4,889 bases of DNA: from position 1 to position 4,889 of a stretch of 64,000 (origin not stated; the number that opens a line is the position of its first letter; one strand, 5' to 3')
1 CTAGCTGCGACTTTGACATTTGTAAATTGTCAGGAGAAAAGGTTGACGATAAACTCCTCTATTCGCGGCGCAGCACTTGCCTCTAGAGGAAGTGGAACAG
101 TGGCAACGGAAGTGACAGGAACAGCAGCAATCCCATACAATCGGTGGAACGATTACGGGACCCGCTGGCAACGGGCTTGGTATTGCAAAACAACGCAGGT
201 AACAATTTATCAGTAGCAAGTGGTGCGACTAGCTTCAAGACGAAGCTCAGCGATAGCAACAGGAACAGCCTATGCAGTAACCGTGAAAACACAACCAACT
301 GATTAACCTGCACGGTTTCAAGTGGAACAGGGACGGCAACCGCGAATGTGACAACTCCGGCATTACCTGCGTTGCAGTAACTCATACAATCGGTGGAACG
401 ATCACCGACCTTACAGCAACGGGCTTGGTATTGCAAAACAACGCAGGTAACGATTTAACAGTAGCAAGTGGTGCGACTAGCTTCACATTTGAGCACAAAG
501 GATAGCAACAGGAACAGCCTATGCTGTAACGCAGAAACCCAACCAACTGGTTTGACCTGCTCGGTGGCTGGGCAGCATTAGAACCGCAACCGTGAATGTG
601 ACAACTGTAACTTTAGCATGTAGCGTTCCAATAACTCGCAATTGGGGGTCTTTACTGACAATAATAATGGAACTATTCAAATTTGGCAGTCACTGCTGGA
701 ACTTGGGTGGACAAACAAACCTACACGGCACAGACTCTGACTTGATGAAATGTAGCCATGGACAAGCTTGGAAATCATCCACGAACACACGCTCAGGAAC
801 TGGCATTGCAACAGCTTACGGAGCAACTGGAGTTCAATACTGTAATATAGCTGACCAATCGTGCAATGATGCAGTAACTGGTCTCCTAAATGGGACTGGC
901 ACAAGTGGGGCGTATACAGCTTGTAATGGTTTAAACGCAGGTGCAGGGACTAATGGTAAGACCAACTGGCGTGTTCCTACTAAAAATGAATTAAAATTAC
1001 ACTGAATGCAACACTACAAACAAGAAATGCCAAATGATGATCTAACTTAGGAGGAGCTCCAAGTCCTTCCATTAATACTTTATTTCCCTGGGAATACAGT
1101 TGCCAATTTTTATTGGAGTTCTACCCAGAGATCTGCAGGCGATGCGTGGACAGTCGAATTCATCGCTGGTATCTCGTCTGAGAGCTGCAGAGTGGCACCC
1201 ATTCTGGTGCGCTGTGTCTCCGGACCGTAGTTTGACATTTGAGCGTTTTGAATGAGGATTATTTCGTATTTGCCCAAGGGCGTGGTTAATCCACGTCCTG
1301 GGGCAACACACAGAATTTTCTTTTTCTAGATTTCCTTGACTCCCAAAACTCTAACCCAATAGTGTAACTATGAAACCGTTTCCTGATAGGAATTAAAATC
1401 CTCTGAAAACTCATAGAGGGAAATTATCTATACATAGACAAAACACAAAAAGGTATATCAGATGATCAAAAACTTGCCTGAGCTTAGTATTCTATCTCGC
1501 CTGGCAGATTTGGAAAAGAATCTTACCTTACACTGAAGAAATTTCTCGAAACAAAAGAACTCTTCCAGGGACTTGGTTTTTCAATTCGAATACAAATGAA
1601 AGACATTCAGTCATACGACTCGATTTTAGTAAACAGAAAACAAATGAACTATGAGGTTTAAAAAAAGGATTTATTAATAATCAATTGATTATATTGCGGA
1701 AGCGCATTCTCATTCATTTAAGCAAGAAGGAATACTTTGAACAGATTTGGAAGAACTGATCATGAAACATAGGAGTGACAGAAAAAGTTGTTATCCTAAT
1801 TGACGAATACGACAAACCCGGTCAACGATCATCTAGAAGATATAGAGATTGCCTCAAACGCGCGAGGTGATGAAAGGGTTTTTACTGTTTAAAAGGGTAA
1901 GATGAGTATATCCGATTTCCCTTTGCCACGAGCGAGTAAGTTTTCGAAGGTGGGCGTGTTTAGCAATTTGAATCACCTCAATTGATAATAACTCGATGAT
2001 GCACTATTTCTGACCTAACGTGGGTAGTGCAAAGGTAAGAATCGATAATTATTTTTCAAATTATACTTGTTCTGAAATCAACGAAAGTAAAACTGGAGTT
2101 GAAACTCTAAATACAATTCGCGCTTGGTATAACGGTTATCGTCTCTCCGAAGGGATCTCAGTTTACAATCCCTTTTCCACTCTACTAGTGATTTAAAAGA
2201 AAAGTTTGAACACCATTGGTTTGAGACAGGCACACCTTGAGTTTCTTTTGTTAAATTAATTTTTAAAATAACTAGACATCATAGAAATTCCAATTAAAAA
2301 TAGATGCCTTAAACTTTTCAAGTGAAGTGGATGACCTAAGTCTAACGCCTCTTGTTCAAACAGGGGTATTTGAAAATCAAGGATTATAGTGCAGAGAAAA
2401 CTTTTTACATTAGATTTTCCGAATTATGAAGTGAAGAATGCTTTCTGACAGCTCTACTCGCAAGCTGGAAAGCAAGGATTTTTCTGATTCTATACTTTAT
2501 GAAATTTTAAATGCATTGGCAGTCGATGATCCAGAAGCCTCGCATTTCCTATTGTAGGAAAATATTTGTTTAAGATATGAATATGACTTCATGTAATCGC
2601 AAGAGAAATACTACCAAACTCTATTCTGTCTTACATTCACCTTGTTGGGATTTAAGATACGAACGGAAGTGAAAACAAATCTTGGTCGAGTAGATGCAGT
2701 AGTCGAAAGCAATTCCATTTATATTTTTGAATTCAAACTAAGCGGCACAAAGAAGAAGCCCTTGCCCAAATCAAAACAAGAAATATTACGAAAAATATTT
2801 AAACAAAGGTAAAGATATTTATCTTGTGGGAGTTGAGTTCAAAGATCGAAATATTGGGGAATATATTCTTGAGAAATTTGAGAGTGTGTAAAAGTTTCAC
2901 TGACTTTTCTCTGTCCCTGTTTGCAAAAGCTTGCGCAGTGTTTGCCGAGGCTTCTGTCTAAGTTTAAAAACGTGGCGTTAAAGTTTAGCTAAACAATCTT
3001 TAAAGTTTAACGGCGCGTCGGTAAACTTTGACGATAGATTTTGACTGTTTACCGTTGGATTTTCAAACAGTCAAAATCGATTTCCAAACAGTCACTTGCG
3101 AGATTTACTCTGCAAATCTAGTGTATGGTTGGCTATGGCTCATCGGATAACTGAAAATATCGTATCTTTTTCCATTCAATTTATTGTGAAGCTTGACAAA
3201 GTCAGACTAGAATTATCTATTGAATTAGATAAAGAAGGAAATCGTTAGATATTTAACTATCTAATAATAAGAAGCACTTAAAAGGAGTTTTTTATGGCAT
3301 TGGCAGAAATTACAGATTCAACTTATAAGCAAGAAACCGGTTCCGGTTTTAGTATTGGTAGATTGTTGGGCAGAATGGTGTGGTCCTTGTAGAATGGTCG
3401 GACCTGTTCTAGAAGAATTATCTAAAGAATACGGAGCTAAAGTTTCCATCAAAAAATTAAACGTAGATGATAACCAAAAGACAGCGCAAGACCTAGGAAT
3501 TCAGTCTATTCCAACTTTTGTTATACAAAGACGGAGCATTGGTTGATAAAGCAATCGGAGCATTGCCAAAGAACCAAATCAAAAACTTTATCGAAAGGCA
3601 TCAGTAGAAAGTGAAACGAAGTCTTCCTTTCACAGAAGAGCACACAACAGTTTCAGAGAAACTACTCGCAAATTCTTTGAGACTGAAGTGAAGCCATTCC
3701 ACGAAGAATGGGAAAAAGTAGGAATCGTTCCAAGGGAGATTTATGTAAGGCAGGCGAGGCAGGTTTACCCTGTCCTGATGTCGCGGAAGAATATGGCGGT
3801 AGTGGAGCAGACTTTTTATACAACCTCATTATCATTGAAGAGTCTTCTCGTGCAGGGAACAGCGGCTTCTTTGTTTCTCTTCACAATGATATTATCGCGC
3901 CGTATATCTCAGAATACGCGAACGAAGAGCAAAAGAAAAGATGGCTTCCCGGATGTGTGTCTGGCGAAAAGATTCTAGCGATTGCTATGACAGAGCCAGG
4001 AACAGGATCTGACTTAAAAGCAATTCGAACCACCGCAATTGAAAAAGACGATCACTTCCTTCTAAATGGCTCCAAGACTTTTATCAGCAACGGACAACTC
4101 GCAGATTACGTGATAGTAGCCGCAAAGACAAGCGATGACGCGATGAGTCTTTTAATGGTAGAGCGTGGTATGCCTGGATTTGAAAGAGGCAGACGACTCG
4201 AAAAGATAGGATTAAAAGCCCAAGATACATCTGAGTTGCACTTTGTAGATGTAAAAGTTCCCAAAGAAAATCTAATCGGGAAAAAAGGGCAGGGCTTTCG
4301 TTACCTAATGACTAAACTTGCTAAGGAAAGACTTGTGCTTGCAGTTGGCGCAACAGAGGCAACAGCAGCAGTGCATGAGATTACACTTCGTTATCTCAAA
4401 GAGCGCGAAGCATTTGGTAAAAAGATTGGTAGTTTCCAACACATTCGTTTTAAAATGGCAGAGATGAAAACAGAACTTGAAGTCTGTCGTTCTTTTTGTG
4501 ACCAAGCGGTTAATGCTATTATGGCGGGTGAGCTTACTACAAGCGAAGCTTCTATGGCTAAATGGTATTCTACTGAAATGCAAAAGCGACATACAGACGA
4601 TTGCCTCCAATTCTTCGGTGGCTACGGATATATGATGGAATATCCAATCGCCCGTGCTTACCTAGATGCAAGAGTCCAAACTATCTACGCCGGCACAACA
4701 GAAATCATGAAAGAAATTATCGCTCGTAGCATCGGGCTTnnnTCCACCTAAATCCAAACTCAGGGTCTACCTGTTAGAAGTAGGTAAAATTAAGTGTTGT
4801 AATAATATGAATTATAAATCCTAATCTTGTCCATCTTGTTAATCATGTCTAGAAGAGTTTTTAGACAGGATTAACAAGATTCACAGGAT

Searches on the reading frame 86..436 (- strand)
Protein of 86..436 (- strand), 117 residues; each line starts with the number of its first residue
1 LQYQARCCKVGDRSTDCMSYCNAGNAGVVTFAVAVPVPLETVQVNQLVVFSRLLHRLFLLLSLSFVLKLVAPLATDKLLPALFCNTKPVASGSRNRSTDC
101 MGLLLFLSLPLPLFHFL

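Call 71: search_protein_families(library=padloc, alignment_id=A5, max_evalue=0.00001)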
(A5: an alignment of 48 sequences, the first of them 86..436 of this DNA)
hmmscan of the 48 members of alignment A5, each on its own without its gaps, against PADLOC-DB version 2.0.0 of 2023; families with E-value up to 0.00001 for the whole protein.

A. member 1, window:86-436:- (117 aa): 0 families

B. families by the number of members that match (of 48 scanned): 14 families
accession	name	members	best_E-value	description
PDLC04647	PDC-M43B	2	7.8e-07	-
PDLC04832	PDC-S03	1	5.5e-34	-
PDLC04833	PDC-S03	1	4.5e-22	-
PDLC04834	PDC-S03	1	3.4e-21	-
PDLC02960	RT-Protease_XI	1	7.5e-18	single gene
PDLC02959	RT-Protease_XI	1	3e-15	single gene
PDLC00734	PycC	1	2.3e-12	Pycsar cyclase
PDLC04835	PDC-S03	1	1.2e-11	-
PDLC04943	PDC-S17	1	9.4e-10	-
PDLC04055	PD-T4-6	1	4.7e-09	-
PDLC03855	LmuA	1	3e-07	-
PDLC04232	IetA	1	7.3e-07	-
PDLC04593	PDC-M35A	1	1.1e-06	-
PDLC02368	PycC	1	1.6e-06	-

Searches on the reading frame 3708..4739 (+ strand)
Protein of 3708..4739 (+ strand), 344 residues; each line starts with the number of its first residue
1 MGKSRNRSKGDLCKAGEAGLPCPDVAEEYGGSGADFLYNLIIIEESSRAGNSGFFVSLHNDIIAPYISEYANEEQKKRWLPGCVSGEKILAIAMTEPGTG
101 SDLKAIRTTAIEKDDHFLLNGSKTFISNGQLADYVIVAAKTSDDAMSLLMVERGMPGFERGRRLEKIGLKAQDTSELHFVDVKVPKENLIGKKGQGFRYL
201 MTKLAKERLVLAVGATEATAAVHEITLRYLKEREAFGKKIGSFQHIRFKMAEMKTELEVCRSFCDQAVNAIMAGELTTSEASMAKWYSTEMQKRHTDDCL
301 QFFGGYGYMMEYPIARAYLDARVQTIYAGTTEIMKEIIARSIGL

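Call 26: search_protein_families(library=pfam, proteins=[window:3708-4739:+], max_evalue=0.001)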
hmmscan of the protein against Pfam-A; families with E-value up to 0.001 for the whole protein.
window:3708-4739:+ (344 aa): 5 families
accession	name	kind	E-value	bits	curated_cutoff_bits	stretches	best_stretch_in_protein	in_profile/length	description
PF00441.29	Acyl-CoA_dh_1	-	1.3e-45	155.7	22.4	1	194-342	1-149/150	Acyl-CoA dehydrogenase, C-terminal domain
PF02770.24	Acyl-CoA_dh_M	-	3e-25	88.7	33.3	1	91-182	1-97/97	Acyl-CoA dehydrogenase, middle domain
PF02771.21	Acyl-CoA_dh_N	-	2.1e-21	76.8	22.9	1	14-87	39-113/113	Acyl-CoA dehydrogenase, N-terminal domain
PF08028.16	Acyl-CoA_dh_2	-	6.8e-12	46.3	22.7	1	212-330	7-132/134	Acyl-CoA dehydrogenase, C-terminal domain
PF22924.1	ACOX_C_alpha1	-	1.5e-06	28.5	27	1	277-341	103-167/169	Acyl-CoA oxidase, C-alpha1 domain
